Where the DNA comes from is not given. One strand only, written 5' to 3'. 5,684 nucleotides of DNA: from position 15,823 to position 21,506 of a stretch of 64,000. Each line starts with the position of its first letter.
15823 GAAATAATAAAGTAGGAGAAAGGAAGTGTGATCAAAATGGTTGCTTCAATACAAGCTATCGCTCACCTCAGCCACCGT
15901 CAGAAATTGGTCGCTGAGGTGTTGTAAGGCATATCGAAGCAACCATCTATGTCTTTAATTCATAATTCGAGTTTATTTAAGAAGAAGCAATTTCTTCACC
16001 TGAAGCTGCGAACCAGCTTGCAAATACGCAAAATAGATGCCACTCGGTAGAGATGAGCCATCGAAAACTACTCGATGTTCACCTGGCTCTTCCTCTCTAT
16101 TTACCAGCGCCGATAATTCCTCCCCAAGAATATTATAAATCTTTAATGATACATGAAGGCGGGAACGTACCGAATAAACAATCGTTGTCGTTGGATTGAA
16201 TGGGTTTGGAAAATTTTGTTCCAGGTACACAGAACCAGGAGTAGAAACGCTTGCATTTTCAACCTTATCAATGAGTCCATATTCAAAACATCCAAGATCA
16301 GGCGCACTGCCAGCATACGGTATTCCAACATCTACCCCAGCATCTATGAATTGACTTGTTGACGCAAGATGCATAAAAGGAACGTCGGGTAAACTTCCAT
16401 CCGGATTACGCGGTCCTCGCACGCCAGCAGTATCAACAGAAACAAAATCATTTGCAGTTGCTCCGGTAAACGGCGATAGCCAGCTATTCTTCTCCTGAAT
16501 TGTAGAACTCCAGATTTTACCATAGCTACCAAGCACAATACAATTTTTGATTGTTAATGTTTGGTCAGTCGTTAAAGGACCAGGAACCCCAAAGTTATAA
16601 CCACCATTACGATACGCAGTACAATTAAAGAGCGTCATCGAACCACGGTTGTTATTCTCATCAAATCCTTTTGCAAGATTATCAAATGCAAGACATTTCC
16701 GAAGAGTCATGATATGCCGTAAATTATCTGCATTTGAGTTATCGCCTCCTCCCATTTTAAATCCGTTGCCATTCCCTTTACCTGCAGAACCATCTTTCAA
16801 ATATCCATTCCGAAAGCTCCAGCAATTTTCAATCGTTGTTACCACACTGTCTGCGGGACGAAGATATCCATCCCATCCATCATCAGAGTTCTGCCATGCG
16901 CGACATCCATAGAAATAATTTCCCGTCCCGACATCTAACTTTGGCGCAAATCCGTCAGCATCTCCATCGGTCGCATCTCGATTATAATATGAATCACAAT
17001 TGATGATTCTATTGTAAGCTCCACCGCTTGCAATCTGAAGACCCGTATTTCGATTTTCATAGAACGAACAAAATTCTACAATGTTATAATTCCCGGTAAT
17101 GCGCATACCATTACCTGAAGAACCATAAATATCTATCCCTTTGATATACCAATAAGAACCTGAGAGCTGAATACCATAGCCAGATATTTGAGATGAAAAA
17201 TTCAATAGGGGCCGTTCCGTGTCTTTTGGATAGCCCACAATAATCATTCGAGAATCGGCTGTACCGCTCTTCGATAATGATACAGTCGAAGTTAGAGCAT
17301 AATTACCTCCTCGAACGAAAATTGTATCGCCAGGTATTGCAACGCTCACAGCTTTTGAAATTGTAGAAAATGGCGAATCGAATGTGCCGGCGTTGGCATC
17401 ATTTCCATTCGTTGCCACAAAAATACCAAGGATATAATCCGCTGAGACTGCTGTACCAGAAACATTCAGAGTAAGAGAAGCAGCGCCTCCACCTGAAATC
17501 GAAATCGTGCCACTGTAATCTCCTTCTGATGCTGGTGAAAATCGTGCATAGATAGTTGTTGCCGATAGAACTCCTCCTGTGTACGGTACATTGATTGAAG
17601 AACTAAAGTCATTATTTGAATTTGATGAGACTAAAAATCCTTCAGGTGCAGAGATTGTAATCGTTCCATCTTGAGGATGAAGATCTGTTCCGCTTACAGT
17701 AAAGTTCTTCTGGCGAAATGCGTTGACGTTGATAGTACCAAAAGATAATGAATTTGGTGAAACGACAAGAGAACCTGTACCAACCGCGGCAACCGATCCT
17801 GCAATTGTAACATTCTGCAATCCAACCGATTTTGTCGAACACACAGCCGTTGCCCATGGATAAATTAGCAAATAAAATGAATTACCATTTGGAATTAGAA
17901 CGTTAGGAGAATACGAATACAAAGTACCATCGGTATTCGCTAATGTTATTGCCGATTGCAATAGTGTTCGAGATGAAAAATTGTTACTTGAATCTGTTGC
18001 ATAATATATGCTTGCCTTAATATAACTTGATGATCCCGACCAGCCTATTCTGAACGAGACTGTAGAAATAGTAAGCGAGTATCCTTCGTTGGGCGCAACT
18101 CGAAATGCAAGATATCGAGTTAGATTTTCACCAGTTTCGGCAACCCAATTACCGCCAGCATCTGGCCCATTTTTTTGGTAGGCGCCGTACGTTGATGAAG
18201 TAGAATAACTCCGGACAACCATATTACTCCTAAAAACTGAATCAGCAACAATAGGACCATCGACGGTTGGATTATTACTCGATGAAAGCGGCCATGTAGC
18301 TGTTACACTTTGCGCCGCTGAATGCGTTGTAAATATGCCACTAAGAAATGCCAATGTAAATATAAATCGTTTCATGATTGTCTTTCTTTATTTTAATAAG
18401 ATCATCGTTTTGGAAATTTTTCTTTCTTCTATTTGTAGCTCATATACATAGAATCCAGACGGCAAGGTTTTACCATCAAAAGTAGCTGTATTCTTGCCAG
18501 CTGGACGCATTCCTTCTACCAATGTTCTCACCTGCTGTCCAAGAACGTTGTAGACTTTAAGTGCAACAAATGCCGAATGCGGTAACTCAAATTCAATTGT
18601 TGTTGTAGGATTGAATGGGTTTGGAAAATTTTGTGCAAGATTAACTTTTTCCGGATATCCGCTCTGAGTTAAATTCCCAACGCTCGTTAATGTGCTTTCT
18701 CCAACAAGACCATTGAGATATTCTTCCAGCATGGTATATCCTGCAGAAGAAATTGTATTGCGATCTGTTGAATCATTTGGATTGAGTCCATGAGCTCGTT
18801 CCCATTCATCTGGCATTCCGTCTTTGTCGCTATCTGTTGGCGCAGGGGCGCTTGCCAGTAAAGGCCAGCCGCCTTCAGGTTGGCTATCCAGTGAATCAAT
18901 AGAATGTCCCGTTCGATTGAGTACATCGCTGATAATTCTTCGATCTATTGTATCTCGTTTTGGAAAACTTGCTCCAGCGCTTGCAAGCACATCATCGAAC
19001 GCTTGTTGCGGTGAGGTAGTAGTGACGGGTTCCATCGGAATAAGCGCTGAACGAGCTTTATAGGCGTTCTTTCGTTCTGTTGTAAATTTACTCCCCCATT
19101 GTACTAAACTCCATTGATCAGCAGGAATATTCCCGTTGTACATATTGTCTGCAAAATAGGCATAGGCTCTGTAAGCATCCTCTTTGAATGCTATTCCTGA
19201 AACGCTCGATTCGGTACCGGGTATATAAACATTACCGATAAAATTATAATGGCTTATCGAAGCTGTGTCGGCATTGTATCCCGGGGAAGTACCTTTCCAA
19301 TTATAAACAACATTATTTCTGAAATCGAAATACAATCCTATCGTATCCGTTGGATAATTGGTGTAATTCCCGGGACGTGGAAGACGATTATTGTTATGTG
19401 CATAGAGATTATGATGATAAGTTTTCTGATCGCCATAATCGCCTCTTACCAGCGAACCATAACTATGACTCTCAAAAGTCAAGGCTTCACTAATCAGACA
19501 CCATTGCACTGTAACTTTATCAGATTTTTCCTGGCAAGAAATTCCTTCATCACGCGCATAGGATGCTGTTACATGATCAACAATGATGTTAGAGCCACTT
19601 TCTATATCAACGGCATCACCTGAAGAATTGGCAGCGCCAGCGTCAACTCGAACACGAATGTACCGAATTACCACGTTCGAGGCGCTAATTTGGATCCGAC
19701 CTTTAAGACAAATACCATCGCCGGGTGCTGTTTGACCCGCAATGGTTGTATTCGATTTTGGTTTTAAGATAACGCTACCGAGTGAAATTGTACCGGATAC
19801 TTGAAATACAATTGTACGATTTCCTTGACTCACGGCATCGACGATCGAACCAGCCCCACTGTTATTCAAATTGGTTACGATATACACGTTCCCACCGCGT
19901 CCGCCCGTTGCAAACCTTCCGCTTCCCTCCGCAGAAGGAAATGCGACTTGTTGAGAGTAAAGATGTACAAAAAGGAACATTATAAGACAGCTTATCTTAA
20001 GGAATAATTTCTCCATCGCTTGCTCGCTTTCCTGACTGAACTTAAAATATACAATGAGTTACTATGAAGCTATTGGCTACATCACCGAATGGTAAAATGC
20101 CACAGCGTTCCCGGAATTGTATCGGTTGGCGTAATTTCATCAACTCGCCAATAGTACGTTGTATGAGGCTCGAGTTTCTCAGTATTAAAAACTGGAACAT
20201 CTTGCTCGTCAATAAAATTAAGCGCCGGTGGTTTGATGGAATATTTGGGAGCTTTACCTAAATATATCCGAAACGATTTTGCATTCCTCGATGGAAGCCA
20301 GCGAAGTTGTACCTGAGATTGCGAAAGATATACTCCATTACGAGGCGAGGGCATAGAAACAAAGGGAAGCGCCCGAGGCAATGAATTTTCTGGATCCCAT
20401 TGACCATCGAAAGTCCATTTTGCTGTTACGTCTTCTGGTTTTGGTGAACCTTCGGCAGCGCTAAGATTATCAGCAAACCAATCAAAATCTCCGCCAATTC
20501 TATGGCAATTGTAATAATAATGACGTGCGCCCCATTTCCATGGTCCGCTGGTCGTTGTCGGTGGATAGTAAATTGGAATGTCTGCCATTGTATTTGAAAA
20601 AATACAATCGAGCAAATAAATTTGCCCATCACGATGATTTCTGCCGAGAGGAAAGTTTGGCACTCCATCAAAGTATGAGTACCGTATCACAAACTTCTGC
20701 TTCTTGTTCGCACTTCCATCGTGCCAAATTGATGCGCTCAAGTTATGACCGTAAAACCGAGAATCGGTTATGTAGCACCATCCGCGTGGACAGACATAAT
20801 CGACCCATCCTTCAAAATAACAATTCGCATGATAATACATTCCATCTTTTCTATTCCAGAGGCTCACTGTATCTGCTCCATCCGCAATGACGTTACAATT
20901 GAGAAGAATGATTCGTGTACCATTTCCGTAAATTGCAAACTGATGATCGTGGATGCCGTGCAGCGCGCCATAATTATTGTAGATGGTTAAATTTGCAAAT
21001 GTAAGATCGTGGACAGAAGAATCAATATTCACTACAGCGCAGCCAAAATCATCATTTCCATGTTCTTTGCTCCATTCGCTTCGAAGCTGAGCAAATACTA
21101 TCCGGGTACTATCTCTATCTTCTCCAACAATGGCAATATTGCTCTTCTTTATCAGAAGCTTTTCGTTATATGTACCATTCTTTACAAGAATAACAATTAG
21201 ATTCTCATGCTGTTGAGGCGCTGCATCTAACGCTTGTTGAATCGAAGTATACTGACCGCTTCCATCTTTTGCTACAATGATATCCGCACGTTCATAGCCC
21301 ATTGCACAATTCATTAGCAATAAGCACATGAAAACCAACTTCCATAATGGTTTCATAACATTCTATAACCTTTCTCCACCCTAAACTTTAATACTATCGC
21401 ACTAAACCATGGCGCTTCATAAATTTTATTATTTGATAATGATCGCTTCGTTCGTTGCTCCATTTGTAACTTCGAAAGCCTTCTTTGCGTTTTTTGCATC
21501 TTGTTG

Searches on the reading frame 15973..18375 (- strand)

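Call 28: search_protein_families(library=pfam, proteins=[window:15973-18375:-])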
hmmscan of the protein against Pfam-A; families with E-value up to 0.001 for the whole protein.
window:15973-18375:- (800 aa): 4 families
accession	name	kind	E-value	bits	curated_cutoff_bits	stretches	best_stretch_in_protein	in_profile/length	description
PF22842.2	Pel9A-like_beta_helix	-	1.6e-22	80.4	25.2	1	319-595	12-329/370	Pel9A-like, right handed beta helix region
PF18962.6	Por_Secre_tail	-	2.6e-09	37.7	27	1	722-797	2-74/75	Secretion system C-terminal sorting domain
PF13229.12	Beta_helix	-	1.5e-08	34.8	25.9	1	400-591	1-138/158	Right handed beta helix region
PF07602.17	DUF1565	-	1.1e-05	25.3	20.3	1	323-360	2-39/257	Protein of unknown function (DUF1565)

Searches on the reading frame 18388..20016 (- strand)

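Call 83: search_protein_families(library=pfam, proteins=[window:18388-20016:-], max_evalue=0.0001)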
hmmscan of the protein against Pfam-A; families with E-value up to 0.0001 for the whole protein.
window:18388-20016:- (542 aa): 2 families
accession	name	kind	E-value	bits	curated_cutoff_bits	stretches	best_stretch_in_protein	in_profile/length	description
PF00544.25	Pectate_lyase_4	-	3.4e-09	37.1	24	1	87-214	34-175/211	Pectate lyase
PF18962.6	Por_Secre_tail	-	7.7e-09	36.2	27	1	464-539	2-74/75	Secretion system C-terminal sorting domain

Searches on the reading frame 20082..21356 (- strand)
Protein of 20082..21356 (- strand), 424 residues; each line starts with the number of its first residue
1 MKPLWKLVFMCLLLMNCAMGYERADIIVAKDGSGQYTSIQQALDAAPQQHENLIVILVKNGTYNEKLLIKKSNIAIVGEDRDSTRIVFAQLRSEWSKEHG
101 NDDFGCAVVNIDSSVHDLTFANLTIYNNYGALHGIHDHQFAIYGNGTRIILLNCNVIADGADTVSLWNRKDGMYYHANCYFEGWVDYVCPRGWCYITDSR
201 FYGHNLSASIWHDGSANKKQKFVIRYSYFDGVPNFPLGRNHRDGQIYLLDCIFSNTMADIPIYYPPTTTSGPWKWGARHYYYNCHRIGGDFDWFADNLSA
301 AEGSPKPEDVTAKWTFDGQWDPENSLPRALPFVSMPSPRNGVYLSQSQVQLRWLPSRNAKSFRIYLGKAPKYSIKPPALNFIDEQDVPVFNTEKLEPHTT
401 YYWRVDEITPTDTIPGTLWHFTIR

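Call 83: search_protein_families(library=pfam, proteins=[window:20082-21356:-], max_evalue=0.0001)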
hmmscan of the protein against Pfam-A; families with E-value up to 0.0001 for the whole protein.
window:20082-21356:- (424 aa): 1 family
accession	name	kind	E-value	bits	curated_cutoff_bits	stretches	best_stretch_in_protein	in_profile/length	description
PF01095.25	Pectinesterase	-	3.4e-18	65.9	27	1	25-193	1-157/298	Pectinesterase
